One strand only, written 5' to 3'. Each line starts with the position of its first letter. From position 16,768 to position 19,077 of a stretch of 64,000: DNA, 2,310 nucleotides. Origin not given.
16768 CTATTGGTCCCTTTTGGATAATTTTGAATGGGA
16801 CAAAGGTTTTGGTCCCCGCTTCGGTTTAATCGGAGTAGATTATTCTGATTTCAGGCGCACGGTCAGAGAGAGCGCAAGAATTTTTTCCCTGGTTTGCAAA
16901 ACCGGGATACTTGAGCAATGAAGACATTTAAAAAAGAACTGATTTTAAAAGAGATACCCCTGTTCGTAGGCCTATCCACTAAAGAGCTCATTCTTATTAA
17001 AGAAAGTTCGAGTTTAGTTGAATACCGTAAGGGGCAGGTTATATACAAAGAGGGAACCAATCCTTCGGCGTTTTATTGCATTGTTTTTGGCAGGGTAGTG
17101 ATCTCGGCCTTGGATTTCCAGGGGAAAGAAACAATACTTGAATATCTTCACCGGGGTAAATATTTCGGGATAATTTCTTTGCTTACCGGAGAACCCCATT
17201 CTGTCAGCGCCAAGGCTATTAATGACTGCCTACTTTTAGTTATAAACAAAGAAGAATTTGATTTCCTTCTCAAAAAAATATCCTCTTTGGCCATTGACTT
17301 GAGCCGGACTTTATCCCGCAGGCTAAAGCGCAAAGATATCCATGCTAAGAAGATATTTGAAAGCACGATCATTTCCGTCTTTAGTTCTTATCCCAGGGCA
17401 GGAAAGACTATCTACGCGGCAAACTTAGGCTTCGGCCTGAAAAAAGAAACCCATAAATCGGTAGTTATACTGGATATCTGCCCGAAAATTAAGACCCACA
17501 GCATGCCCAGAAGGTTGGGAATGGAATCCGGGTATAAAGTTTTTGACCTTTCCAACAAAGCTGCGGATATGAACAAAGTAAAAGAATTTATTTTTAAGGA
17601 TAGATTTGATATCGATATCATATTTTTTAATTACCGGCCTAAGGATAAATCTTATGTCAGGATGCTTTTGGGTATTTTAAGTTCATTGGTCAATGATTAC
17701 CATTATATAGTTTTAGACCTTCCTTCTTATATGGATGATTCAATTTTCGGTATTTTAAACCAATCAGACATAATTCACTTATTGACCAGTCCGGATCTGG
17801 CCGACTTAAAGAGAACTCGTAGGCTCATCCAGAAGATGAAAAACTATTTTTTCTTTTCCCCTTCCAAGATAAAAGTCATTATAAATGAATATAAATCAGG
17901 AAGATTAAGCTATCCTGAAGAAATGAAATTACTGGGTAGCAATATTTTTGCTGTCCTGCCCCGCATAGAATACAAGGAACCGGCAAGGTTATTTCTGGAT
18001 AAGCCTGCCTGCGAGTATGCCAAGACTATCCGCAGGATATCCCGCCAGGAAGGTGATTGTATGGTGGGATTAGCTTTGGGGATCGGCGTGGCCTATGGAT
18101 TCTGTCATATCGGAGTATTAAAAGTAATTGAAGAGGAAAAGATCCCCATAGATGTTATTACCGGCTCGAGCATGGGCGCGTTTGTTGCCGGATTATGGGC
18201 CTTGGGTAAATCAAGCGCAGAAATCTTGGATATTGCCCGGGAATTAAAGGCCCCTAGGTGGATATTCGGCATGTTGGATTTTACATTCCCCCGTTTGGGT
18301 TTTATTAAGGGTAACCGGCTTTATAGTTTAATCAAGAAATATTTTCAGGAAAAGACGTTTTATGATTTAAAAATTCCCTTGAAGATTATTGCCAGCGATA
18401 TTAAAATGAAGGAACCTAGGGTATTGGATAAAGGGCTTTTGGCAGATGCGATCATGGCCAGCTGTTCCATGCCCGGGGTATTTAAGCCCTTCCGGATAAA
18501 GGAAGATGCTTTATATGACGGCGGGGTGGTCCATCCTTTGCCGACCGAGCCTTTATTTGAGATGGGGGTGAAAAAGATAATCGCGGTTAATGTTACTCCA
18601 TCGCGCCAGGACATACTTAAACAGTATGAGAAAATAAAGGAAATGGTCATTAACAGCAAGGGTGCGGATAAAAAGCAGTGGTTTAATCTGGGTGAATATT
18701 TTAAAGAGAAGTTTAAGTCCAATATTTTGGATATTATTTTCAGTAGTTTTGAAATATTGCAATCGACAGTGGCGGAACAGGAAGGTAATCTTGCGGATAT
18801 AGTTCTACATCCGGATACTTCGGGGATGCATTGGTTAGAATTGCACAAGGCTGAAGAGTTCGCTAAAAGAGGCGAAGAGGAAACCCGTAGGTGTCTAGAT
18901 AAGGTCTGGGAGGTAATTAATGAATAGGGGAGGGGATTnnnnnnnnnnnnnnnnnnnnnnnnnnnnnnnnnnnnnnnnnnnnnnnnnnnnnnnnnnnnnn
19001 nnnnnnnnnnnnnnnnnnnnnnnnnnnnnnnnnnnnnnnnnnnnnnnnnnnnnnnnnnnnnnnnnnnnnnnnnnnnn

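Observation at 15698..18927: GH1 beta-glucosidase coupled to a cNMP-binding/ParA-like/patatin phospholipase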

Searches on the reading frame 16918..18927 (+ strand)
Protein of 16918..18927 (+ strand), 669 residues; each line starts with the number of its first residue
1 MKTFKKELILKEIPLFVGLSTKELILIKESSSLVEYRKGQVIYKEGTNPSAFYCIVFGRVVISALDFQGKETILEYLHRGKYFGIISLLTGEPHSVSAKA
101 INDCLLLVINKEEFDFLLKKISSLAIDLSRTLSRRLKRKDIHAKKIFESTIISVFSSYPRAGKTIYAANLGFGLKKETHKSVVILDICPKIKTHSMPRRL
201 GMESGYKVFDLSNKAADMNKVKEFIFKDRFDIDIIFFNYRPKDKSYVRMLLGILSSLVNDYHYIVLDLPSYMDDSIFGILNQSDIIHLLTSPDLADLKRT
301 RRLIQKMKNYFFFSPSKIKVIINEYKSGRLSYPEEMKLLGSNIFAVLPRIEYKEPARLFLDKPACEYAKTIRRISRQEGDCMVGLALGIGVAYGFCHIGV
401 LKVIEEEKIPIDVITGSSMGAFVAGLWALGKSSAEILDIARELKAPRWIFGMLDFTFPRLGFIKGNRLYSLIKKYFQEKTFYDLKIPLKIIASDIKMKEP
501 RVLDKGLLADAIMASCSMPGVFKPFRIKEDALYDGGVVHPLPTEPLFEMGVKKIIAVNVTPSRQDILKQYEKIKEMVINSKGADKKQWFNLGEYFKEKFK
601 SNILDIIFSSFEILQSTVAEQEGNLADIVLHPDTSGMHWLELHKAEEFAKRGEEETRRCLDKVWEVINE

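Call 3: search_protein_families(library=pfam, proteins=[window:16918-18927:+], max_evalue=0.01)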
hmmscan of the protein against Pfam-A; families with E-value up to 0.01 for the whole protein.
window:16918-18927:+ (669 aa): 3 families
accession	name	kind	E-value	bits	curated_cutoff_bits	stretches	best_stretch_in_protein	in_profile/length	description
PF01734.28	Patatin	-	6.7e-30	105.2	27.7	1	386-546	2-190/191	Patatin-like phospholipase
PF00027.35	cNMP_binding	-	1.6e-21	76.5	27.5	1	34-119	2-87/89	Cyclic nucleotide-binding domain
PF01656.29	CbiA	-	0.0013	19.1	25.4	1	161-350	10-112/125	CobQ/CobB/MinD/ParA nucleotide binding domain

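Call 7: search_protein_families(library=ncbifam, proteins=[window:16918-18927:+], max_evalue=0.01)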
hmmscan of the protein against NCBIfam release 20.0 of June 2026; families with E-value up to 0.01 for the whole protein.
window:16918-18927:+ (669 aa): 19 families
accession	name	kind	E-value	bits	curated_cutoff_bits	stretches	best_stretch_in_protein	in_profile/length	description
NF007623.0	PRK10279.1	equivalog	2.3e-29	102.5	272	1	382-667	5-297/301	patatin-like phospholipase RssA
NF043045.1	T4SS_VpdC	equivalog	1.7e-11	42.9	1000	1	393-449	316-372/880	Dot/Icm T4SS effector VpdC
NF008732.0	PRK11753.1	equivalog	3.2e-11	43.1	266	1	31-140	23-133/214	cAMP-activated global transcriptional regulator CRP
NF041163.2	encap_f2b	equivalog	2.8e-10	39.9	400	1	10-143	73-208/450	family 2B encapsulin nanocompartment shell protein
TIGR01968.1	minD_bact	equivalog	7e-08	32.1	212.9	1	151-333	3-181/261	septum site-determining protein MinD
NF007707.0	PRK10402.1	subfamily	2.9e-07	30.3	180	1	27-135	27-135/226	transcriptional regulator YeiL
NF010499.0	PRK13918.1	equivalog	4.8e-07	29.5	274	1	32-138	13-115/205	CRP/FNR family transcriptional regulator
NF053870.1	DS2_1_antiphage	equivalog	1.7e-06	27.6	400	1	385-503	3-118/299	anti-phage phospholipase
TIGR01969.1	minD_arch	subfamily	3.6e-06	26.3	201.75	1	151-348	2-195/251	cell division ATPase MinD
TIGR03018.1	pepcterm_TyrKin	hypoth_equivalog_domain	1.8e-05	24.1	230.65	1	127-212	13-96/207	XrtA-associated tyrosine autokinase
NF006901.0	PRK09392.1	equivalog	3.3e-05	23.3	211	1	10-137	9-135/236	transcriptional activator FtrB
NF050806.1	TransRegFixKCaul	equivalog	6.1e-05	22.4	300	1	30-142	22-131/215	transcriptional regulator FixK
TIGR03896.1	cyc_nuc_ocin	subfamily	6.3e-05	22.5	161.05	1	15-136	145-266/317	bacteriocin-type transport-associated protein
NF058543.1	ActPatMycb56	equivalog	0.00034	19.6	460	1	15-136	3-122/317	acetyltransferase Pat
NF041079.1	CBASS_lipase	equivalog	0.00067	19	200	1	410-542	34-180/317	CBASS cGAMP-activated phospholipase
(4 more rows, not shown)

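Call 8: search_protein_families(library=padloc, proteins=[window:16918-18927:+], max_evalue=0.01)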
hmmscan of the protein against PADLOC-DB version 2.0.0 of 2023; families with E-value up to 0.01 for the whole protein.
window:16918-18927:+ (669 aa): 6 families
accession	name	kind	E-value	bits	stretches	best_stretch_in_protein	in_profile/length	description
PDLC00758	Effector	-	4.5e-10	37.4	1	411-538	41-184/331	Phospholipase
PDLC00755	Effector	-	3e-09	34.4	1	384-503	13-129/311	Phospholipase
PDLC00731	Effector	-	1.6e-06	25.3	1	28-157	37-162/306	TIR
PDLC00757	Effector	-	2.3e-05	21.9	1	411-539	44-190/331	Phospholipase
PDLC02371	PycTIR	-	0.00012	19.5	1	29-157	35-159/288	-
PDLC00732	Effector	-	0.00072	16.6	1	27-157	32-158/301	TIR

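Call 9: find_homologous_proteins(query=window:16918-18927:+, max_evalue=0.00001)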
Query window:16918-18927:+ (669 aa): 946 proteins with E <= 0.00001 among 8000 candidates; the best 120 are listed.
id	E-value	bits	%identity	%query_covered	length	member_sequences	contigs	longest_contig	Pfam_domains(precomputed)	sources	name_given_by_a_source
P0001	0.0e+0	1371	90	100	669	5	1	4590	PF00027.36,PF01734.28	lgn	-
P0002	9.7e-293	991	65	100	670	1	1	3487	PF13614.13,PF00027.36,PF01734.28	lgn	-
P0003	1.9e-292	990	66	99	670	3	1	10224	PF00027.36,PF01734.28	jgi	-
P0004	2.6e-292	989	65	100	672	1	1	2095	PF01656.30,PF13614.13,PF00027.36,PF01734.28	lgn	-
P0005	1.6e-291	987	64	100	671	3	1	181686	PF01656.30,PF00027.36,PF01734.28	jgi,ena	-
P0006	3.6e-291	986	65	100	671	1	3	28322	PF01656.30,PF00027.36,PF01734.28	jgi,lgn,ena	jgi:NTE family protein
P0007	5.6e-291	985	66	100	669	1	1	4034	PF00027.36,PF01734.28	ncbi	-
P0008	9.1e-291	984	66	100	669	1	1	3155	PF01656.30,PF00027.36,PF01734.28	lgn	-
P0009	1.0e-290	984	65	100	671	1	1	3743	PF00027.36,PF01734.28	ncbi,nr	ncbi:MAG: patatin-like phospholipase family protein [Candidatus Omnitrophica bacterium]|nr:patatin-l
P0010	1.8e-290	983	65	100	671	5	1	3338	PF00027.36,PF01734.28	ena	-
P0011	2.6e-290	983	65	100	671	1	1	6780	PF01656.30,PF00027.36,PF01734.28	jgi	jgi:NTE family protein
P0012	3.6e-290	982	65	100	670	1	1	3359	PF13614.13,PF00027.36,PF01734.28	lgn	-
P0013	4.0e-290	982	64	100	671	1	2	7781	PF01656.30,PF00027.36,PF01734.28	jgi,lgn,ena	jgi:NTE family protein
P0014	4.9e-290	982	64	100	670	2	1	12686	PF00027.36,PF01734.28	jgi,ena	-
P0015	6.1e-290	981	64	100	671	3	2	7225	PF00027.36,PF01734.28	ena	-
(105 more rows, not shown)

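Call 14: find_related_loci(query=A1, collection=genome_contigs, flank=10000)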
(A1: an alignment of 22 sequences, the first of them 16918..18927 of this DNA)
Query A1 (669 aa) in genome_contigs; peptide patterns used: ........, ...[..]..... (x = any residue, [..] = any of these).
267 stretches matched a pattern; 208 encode a relative of the query (tblastn E <= 1e-3); the best 80 are kept; 80 distinct loci.
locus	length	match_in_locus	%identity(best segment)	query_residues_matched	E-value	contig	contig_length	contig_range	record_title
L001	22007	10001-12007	87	1-669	0e+0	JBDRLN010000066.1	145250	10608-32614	MAG: Candidatus Omnitrophota bacterium isolate MEGAHIT-group-1.780 k141_6004503, whole genome shotgun sequence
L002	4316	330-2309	66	1-669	0e+0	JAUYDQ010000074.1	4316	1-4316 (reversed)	MAG: Candidatus Omnitrophota bacterium isolate C20_metabat.bin.43 C20_k141_157910, whole genome shotgun sequence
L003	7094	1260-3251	65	7-669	0e+0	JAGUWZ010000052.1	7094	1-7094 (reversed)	MAG: Candidatus Omnitrophota bacterium isolate DeMMO4_15 c_000000024770, whole genome shotgun sequence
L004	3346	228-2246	65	1-669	0e+0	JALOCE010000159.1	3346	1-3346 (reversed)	MAG: Candidatus Omnitrophota bacterium isolate SO_2017_LW4 bin 43 scaffold_59064_c1_LW137-91_2017, whole genome shotgun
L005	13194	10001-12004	65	1-669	0e+0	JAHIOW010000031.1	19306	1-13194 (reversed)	MAG: Candidatus Omnitrophota bacterium isolate KR13_S3.mb.28 KR13_S3.mb.28_k141_248959, whole genome shotgun sequence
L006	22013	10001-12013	64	1-669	0e+0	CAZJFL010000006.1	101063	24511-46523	MAG TPA_asm: uncultured Planctomycetales bacterium isolate SRP178699_co1_171 genome assembly, contig: NODE_121_length_10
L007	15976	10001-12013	63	1-669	0e+0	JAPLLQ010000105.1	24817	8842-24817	MAG: Candidatus Omnitrophota bacterium isolate LacPavin_0419_WC90_MAG_41_7 LacPavin_0419_WC90_scaffold_430606, whole gen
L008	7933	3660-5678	64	1-669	0e+0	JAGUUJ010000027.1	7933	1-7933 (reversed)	MAG: Candidatus Omnitrophota bacterium isolate DeMMO5_9 c_000000007266, whole genome shotgun sequence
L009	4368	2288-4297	62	1-669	0e+0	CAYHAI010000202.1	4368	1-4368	MAG TPA_asm: uncultured Planctomycetales bacterium isolate ERP119294_co2_437 genome assembly, contig: k141_4995216, whol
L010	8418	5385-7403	64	1-669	0e+0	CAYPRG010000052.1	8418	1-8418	MAG TPA_asm: uncultured Planctomycetales bacterium isolate SRP178699_co1_560 genome assembly, contig: NODE_11955_length_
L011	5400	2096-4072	64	1-669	0e+0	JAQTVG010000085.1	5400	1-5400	MAG: Candidatus Omnitrophota bacterium isolate STB_82 NODE_47843_length_5400_cov_2.808079_Sandtown_B, whole genome shotg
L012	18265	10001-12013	64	1-669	0e+0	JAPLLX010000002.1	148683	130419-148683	MAG: Candidatus Omnitrophota bacterium isolate LacPavin_0920_WC90_MAG_43_22 LacPavin_0920_WC90_scaffold_930476, whole ge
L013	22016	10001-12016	62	1-669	0e+0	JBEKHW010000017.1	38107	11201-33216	MAG: Candidatus Omnitrophota bacterium isolate SPRUCE 286 SPRUCE_286_17, whole genome shotgun sequence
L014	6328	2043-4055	63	1-669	0e+0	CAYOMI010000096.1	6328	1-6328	MAG TPA_asm: uncultured Planctomycetales bacterium isolate SRP098346_co1_93 genome assembly, contig: NODE_17675_length_6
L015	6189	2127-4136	62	1-669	0e+0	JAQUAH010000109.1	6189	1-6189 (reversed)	MAG: Candidatus Omnitrophota bacterium isolate STC_8 NODE_34958_length_6189_cov_3.212801_Sandtown_C, whole genome shotgu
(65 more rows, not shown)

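Call 20: predict_structure(alignment_id=A1)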
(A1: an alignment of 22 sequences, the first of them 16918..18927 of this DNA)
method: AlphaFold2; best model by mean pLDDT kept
length: 669 residues; sequences in the alignment: 22
mean_pLDDT: 61.6   pTM: 0.42
mean pLDDT of the five models: 61.6, 61.4, 61.3, 58.9, 55.0
residues with pLDDT >= 90: 50; 70-90: 259; 50-70: 122; < 50: 238
segments of 3 or more residues with pLDDT < 50: 1-3, 132-148, 379-394, 410-418, 445-468, 479-574, 580-641, 662-669
pLDDT, mean of each block of 10 residues (from residue 1): 64 75 87 92 89 84 72 69 76 82 89 87 65 37 40 82 85 77 89 83 81 74 80 89 79 78 86 74 86 87 88 83 68 85 81 62 69 58 34 53 62 44 62 75 48 32 41 61 39 26 27 25 32 32 33 25 38 49 41 42 28 28 24 30 61 58 45
secondary structure, 60 per line:
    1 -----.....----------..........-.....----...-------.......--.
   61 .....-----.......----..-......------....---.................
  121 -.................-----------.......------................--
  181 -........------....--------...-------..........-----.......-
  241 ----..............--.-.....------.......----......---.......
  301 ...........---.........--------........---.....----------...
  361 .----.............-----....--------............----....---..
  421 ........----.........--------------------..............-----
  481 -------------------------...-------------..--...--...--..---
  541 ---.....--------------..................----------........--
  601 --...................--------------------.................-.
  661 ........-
elements in order (helices of 4 or more, strands of 3 or more residues): H6-10 H21-30 E32-36 E41-43 E51-57 E60-65 E71-77 H85-90 E97-100 E104-110 H111-120 H122-138 E150-156 H163-178 E182-189 H196-199 E208-210 H218-224 E225-227 E233-239 H245-257 E263-267 H274-280 E285-290 H294-311 E318-323 H332-339 E343-347 H358-361 H366-378 E384-387 H396-407 E412-415 H419-428 H433-441 H462-475 E526-528 E531-533 H544-548 H563-580 H591-598 H603-621 H642-658 H660-668

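Call 24: fold_search(model_id=the predicted structure, library=pdb)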
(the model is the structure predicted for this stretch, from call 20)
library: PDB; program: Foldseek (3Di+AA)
matches with E <= 10: 1836; with E <= 0.001: 878
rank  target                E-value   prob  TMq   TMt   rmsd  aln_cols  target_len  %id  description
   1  4ev0_D                1.5e-12  1.00  0.19  0.55   6.1       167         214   26  Crystal Structure of Thermus thermophilus Catabolite Activator Protein (released 2012-06-20)
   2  4byy_A                8.7e-12  1.00  0.20  0.54   9.5       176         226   20  Apo GlxR (released 2014-07-30)
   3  4ev0_A                1.0e-11  1.00  0.19  0.57   5.4       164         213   27  Crystal Structure of Thermus thermophilus Catabolite Activator Protein (released 2012-06-20)
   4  3ea0_A                1.0e-11  1.00  0.29  0.74   3.8       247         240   20  Crystal Structure of ParA Family ATPase from Chlorobium tepidum TLS (released 2008-09-23)
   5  3r6s_A                1.1e-11  1.00  0.20  0.56  11.1       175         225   19  Crystal structure of GlxR transcription factor from Corynebacterium glutamicum with cAMP (released 2012-03-28)
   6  4byy_B                1.3e-11  1.00  0.19  0.59   2.6       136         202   23  Apo GlxR (released 2014-07-30)
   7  3d0s_B                1.4e-11  1.00  0.19  0.55   2.5       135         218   22  cAMP receptor protein from m.tuberculosis, cAMP-free form (released 2009-02-03)
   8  2pqq_C                1.8e-11  1.00  0.18  0.77   4.0       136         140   23  Structural Genomics, the crystal structure of the N-terminal domain of a transcriptional regulator from Streptomyces c (released 2007-06-05)
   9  2pqq_A                2.4e-11  1.00  0.18  0.73   3.2       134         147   23  Structural Genomics, the crystal structure of the N-terminal domain of a transcriptional regulator from Streptomyces c (released 2007-06-05)
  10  3h3u_B                2.5e-11  1.00  0.19  0.56   2.4       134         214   22  Crystal structure of CRP (cAMP receptor Protein) from Mycobacterium tuberculosis (released 2010-02-02)
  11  4cyd_A                2.8e-11  1.00  0.19  0.56  11.0       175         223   19  GlxR bound to cAMP (released 2014-12-17)
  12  3ea0_B                2.8e-11  1.00  0.29  0.72   3.7       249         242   21  Crystal Structure of ParA Family ATPase from Chlorobium tepidum TLS (released 2008-09-23)
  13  4a2u_H                3.3e-11  1.00  0.20  0.55  11.2       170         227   19  CRP(CAP) from Myco. Tuberculosis, with cAMP (released 2012-10-10)
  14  4a2u_F                3.5e-11  1.00  0.19  0.54   2.3       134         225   22  CRP(CAP) from Myco. Tuberculosis, with cAMP (released 2012-10-10)
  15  3r6s_C                3.5e-11  1.00  0.20  0.56  11.1       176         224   20  Crystal structure of GlxR transcription factor from Corynebacterium glutamicum with cAMP (released 2012-03-28)
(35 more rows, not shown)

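Call 27: search_protein_representatives(protein=window:16918-18927:+)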
Query: 669 residues. Proteins with E-value up to 0.001 (for the whole library): 41494; up to 1e-10: 14315; up to 1e-30: 1144. The best 150 are listed.
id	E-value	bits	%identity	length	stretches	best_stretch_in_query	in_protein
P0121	6.7e-272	920.1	100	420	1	1-420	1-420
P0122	5.2e-269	910.6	62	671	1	7-668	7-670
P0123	3.8e-158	544.3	59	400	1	272-669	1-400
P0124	2.0e-153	528.7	42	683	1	3-667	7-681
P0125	2.7e-153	528.3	42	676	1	2-666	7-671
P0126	1.9e-151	522.2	41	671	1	7-668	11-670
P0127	1.9e-147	509.0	44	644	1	8-669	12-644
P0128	9.2e-147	506.7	41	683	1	6-668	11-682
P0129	2.7e-143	495.2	41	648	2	5-574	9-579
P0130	1.1e-141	489.9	41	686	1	5-668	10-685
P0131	1.2e-140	486.6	41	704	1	6-669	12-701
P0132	1.1e-139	483.3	41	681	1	3-666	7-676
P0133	5.2e-139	481.1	39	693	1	5-668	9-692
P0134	3.8e-134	465.0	39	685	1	6-667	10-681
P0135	1.3e-133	463.3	38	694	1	8-667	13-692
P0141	1.7e-120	420.0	34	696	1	6-667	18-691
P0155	1.7e-109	383.6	33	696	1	8-668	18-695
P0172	7.0e-99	348.5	31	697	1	9-667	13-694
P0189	1.7e-89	317.5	30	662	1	8-667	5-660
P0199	1.1e-80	288.4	32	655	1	9-666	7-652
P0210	2.4e-76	274.1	30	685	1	5-667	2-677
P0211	6.6e-75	269.3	29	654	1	5-667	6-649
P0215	1.2e-72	261.9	30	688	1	7-654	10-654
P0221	1.0e-71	258.7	30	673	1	9-668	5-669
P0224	9.4e-71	255.6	29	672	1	9-666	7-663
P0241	3.9e-66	240.3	30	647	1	14-663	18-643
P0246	1.6e-65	238.3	30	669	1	10-663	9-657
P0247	3.1e-65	237.4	28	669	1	5-664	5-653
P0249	1.8e-64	234.9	29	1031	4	8-661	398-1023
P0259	2.9e-62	227.5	29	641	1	9-667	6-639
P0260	8.2e-62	226.1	27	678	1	9-660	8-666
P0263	5.3e-61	223.4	28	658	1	9-662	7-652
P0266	8.0e-61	222.8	30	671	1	9-663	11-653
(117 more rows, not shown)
